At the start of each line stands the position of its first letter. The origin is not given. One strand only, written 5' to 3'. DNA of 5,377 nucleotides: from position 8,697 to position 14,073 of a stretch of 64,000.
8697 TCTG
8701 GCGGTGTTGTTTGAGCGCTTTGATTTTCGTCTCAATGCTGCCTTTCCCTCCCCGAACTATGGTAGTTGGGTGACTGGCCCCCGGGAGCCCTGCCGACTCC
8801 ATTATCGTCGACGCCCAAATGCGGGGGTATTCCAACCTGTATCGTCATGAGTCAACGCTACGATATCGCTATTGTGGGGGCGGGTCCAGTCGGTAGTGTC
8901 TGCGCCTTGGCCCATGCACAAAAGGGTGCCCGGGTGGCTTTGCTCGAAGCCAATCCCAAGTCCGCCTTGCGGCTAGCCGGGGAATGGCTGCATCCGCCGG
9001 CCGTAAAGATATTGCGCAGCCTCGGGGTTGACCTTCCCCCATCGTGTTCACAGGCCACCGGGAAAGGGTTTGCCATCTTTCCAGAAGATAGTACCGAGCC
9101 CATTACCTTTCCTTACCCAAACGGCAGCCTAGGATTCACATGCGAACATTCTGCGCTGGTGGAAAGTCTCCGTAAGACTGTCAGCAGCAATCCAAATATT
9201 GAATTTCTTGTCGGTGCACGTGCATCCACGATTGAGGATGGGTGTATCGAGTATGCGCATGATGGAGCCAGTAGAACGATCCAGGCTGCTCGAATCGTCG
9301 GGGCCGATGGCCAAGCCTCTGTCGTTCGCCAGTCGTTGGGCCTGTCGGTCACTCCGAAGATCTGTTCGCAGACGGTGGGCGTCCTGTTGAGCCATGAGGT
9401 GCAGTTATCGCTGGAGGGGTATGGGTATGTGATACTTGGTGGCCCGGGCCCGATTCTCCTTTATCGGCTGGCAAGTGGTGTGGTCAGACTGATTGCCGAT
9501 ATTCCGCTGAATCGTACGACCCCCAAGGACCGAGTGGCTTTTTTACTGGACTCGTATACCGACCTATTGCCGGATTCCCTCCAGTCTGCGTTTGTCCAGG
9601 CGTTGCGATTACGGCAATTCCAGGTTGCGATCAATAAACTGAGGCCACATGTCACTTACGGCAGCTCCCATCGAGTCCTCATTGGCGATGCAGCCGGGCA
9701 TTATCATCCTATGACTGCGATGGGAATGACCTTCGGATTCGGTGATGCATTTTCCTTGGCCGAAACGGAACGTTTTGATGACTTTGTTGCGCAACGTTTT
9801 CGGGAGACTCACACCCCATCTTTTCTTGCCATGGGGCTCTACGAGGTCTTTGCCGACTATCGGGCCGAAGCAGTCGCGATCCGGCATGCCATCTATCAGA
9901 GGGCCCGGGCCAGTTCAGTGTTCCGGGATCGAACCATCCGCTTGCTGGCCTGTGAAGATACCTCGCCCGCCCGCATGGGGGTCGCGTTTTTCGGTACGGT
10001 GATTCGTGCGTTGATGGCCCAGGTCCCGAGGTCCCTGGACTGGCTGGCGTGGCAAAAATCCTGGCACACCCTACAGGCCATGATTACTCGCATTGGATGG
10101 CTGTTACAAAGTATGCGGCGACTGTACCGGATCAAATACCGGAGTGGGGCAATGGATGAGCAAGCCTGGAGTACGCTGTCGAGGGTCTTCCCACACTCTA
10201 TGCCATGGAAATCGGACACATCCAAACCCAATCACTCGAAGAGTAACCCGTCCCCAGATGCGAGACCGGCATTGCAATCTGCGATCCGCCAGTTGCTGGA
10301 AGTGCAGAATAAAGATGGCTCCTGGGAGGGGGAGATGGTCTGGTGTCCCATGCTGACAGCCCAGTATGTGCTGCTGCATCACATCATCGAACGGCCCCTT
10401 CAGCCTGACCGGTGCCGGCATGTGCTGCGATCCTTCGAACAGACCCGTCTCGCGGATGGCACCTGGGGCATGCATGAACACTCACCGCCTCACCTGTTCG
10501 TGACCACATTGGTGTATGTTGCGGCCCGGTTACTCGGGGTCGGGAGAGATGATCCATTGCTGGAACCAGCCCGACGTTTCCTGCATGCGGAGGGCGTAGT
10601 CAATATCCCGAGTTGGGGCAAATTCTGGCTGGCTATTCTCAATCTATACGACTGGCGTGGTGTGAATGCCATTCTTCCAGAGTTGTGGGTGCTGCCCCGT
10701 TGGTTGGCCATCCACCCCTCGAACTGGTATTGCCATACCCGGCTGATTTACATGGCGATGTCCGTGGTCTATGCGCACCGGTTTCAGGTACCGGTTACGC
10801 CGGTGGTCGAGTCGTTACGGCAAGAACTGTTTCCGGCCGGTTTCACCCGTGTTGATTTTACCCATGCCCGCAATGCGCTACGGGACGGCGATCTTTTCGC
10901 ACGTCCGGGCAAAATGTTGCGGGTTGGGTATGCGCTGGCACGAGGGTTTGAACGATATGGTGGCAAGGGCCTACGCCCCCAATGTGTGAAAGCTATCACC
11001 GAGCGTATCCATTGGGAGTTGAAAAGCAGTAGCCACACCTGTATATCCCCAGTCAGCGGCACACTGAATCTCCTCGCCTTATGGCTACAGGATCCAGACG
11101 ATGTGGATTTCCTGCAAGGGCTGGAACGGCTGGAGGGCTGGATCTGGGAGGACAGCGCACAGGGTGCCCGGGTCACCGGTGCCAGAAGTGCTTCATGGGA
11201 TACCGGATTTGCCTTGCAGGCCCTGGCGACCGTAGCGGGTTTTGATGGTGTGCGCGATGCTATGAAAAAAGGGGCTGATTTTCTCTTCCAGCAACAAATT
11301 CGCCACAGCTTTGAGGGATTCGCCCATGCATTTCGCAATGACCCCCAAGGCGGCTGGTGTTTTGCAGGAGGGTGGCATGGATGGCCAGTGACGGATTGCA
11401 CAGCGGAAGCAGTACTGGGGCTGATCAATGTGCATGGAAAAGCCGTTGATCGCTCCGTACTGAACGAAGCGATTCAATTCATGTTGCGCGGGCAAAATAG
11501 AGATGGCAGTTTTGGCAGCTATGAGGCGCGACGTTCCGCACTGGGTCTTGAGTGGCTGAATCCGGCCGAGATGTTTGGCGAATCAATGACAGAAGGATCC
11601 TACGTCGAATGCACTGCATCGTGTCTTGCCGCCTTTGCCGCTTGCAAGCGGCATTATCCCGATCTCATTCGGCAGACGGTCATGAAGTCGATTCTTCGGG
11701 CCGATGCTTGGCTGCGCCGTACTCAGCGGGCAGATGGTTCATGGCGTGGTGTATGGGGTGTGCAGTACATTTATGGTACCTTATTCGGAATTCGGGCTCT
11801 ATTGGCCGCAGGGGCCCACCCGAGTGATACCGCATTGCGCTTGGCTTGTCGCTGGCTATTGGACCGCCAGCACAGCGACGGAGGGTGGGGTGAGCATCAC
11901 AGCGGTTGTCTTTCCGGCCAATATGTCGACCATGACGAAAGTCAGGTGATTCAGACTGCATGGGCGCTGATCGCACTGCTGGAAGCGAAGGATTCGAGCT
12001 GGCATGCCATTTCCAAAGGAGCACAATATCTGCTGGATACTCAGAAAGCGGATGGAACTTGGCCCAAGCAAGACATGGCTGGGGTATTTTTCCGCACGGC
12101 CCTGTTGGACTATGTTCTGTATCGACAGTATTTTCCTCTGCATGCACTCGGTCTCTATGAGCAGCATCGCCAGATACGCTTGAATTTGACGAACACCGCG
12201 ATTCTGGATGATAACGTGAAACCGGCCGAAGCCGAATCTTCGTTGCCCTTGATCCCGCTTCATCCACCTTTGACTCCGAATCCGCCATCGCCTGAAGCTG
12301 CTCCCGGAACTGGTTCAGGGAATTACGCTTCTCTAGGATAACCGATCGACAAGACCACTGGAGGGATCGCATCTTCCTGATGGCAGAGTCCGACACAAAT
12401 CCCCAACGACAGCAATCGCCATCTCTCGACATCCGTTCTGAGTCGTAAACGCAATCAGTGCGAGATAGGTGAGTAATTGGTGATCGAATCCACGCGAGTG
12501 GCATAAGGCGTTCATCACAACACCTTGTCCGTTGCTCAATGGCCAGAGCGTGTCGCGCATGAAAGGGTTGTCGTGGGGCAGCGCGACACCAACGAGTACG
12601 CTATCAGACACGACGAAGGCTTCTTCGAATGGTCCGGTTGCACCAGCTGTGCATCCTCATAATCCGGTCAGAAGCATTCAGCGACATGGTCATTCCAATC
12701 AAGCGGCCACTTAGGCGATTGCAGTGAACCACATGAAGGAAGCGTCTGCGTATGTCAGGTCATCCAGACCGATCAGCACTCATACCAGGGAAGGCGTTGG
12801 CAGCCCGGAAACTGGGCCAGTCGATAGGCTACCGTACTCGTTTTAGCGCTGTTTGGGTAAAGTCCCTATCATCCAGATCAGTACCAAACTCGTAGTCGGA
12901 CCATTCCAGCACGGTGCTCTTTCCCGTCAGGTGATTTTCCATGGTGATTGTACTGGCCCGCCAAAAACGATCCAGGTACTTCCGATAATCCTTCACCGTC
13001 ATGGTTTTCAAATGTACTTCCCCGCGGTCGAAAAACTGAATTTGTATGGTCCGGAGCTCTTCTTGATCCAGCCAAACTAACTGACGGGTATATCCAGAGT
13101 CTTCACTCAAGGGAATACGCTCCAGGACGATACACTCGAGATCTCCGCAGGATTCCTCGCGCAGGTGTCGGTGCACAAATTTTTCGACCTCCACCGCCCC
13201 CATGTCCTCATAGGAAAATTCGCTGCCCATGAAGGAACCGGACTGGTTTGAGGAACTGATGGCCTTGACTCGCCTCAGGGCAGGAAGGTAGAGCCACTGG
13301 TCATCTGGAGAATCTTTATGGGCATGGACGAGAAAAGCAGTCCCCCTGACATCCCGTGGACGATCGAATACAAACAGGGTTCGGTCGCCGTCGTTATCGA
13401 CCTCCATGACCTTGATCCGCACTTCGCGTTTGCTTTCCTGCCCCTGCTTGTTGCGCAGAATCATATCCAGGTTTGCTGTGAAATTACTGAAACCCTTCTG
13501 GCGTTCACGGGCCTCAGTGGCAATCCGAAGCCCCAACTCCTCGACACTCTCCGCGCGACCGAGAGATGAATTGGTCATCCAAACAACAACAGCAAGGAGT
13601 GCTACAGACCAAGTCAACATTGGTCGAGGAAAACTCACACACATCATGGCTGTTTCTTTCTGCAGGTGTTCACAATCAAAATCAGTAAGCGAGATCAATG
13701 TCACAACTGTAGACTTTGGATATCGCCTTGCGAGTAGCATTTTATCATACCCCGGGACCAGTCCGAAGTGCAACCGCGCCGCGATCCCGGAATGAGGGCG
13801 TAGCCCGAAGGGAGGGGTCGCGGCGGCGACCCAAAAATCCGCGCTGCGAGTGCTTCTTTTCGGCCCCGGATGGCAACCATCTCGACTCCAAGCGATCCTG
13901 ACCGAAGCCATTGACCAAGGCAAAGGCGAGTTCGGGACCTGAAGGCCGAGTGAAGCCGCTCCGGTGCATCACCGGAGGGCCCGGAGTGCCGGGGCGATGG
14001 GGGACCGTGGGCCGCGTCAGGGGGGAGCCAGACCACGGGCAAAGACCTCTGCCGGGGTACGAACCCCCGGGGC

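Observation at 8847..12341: Single-chain squalene epoxidase-oxidosqualene cyclase fusion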

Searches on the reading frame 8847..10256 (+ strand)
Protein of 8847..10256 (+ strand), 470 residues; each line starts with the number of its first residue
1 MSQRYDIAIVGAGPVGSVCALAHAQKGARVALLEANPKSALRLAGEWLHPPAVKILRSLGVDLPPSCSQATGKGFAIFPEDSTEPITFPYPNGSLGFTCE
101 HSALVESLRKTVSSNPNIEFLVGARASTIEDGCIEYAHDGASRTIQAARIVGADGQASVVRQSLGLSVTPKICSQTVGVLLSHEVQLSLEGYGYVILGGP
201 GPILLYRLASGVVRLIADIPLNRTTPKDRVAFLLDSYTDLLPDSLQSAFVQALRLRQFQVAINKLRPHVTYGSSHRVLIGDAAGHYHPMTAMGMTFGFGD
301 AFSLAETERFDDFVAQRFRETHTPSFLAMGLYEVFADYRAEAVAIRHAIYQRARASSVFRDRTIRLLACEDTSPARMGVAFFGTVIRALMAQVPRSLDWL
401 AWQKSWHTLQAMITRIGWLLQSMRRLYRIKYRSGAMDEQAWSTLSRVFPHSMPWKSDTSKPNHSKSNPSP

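Call 59: search_solved_structures(query=window:8847-10256:+, show_alignments=1, max_evalue=0.00001)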
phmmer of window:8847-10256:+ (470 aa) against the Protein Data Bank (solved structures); distinct sequences matched with E-value up to 0.00001: 2.
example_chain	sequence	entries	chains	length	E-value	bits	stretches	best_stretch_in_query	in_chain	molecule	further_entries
6c6n_A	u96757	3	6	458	4.2e-28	101.8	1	6-301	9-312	Squalene monooxygenase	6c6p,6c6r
4k22_A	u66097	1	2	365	9.1e-08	34.8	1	3-309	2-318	Protein VisC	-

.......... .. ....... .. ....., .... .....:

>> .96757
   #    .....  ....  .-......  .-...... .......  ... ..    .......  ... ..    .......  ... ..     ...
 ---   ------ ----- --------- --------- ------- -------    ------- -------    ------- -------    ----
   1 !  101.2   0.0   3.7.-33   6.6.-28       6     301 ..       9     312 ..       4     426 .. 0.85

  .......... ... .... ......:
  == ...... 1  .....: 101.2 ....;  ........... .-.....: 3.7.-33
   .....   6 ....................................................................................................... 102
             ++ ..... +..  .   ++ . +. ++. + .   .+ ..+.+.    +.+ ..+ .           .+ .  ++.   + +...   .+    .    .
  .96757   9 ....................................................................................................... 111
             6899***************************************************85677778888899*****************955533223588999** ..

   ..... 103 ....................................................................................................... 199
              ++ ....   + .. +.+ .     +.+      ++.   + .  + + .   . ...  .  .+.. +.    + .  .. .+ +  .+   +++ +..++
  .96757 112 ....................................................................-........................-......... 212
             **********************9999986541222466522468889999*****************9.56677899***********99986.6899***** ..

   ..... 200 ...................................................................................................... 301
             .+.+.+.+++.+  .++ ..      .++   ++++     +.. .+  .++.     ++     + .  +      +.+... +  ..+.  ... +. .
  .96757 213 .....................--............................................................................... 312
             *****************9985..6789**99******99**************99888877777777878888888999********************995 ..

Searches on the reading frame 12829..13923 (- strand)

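Call 5: search_protein_families(library=pfam, proteins=[window:12829-13923:-], max_evalue=0.001)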
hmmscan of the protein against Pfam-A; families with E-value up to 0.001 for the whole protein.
window:12829-13923:- (364 aa): 2 families
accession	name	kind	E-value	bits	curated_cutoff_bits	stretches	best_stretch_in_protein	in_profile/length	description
PF17131.11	LolA_like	-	1.2e-61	208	30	1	180-362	3-184/184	Outer membrane lipoprotein-sorting protein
PF07044.18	DUF1329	-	1.3e-06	28.4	23.1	1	168-224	129-188/368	Protein of unknown function (DUF1329)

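Call 58: search_protein_families(library=ncbifam, proteins=[window:12829-13923:-], max_evalue=0.00001)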
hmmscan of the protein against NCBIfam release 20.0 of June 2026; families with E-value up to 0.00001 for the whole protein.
window:12829-13923:- (364 aa): 0 families
